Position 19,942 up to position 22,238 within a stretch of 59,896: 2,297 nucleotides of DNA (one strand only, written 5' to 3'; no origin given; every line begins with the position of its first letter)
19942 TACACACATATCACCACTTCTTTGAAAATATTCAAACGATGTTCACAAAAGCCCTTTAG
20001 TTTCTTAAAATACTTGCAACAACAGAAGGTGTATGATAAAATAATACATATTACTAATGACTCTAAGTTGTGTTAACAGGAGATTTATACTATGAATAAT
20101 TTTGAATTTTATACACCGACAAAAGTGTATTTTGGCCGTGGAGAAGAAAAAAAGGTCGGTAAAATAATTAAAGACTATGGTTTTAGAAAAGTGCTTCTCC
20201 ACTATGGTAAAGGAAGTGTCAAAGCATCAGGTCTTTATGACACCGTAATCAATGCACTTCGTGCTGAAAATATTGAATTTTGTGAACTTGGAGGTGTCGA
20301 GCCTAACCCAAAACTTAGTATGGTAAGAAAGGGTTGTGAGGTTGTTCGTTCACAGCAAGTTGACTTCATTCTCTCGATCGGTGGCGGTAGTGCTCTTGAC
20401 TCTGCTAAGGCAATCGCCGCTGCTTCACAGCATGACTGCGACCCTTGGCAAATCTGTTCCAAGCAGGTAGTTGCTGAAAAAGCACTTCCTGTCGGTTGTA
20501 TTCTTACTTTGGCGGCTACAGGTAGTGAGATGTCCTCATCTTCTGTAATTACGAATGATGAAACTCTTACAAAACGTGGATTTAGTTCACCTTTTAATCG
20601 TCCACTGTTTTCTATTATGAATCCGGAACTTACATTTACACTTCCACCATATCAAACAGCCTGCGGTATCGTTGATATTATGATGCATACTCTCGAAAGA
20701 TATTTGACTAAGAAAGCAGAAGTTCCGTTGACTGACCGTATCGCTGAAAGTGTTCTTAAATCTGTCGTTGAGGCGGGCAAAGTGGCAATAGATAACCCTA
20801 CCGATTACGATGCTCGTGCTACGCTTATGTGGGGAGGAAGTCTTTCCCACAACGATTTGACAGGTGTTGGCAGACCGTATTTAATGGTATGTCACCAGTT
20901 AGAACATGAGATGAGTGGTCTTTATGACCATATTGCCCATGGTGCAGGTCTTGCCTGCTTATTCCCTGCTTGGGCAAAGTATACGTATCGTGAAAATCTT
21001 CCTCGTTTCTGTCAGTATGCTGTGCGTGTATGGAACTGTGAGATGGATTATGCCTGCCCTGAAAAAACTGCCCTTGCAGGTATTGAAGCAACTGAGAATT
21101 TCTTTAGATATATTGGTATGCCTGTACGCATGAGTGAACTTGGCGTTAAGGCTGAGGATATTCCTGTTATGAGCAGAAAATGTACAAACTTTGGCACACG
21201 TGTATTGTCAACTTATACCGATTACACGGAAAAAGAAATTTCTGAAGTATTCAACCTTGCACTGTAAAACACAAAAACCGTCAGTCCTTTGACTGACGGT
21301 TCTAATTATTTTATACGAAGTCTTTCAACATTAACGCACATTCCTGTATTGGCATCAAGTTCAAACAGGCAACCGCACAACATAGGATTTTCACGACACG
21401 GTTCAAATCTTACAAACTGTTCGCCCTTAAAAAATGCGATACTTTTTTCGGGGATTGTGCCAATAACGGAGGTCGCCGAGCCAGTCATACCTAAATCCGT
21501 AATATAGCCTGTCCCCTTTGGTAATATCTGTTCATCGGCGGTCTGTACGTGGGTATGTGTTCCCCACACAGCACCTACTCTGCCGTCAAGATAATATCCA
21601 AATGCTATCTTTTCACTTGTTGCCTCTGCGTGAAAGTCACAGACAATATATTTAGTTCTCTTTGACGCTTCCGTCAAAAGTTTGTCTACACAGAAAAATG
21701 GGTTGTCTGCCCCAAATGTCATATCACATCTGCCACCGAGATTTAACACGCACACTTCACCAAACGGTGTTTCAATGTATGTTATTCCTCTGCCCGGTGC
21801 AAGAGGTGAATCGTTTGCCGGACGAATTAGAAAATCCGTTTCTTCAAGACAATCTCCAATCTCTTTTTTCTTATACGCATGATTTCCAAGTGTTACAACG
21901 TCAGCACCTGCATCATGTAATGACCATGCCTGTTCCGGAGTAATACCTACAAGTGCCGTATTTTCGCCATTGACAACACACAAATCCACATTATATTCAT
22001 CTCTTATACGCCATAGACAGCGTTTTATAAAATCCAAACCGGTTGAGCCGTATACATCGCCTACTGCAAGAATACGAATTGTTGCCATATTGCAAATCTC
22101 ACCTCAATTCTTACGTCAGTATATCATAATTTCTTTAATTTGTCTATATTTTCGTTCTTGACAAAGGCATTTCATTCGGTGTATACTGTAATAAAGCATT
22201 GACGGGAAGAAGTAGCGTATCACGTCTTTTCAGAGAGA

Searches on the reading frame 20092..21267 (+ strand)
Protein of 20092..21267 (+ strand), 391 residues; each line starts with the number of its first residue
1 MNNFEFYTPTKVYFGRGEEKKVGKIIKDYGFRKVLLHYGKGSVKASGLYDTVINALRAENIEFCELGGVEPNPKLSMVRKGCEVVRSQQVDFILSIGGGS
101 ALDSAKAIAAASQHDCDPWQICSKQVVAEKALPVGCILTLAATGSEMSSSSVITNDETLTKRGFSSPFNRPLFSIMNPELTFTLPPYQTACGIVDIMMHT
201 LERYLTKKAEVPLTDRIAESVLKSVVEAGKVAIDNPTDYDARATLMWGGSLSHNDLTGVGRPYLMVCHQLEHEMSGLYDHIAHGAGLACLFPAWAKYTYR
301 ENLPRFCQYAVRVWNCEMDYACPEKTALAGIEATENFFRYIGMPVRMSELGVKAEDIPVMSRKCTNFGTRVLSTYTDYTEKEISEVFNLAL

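Call 70: search_protein_families(library=pfam, proteins=[window:20092-21267:+], max_evalue=0.00001)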
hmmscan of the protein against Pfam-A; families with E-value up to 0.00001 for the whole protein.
window:20092-21267:+ (391 aa): 3 families
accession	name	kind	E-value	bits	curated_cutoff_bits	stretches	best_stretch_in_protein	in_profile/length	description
PF00465.25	Fe-ADH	-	1.3e-47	162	31.3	1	9-178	1-168/168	Iron-containing alcohol dehydrogenase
PF25137.1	ADH_Fe_C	-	1.4e-28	100.4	27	1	189-388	1-191/194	Fe-containing alcohol dehydrogenase family, C-terminal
PF13685.12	Fe-ADH_2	-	4.2e-09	37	28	1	14-112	2-97/149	Iron-containing alcohol dehydrogenase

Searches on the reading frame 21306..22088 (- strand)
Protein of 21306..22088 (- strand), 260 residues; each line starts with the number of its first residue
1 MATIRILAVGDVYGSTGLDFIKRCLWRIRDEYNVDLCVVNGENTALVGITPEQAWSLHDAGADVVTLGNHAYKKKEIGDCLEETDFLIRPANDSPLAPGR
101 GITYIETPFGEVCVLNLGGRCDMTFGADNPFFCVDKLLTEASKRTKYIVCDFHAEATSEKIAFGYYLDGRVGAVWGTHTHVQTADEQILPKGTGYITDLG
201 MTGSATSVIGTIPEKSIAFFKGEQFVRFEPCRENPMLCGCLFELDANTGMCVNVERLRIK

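Call 71: search_protein_families(library=pfam, proteins=[window:21306-22088:-], max_evalue=0.00001)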
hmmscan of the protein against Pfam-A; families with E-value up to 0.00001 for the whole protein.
window:21306-22088:- (260 aa): 2 families
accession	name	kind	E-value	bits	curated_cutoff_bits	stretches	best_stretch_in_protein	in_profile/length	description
PF13277.11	YmdB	-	2.2e-90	302.8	27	1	7-257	1-253/253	YmdB-like protein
PF00149.33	Metallophos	-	9.2e-07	29.9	21.5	1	4-181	1-190/191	Calcineurin-like phosphoesterase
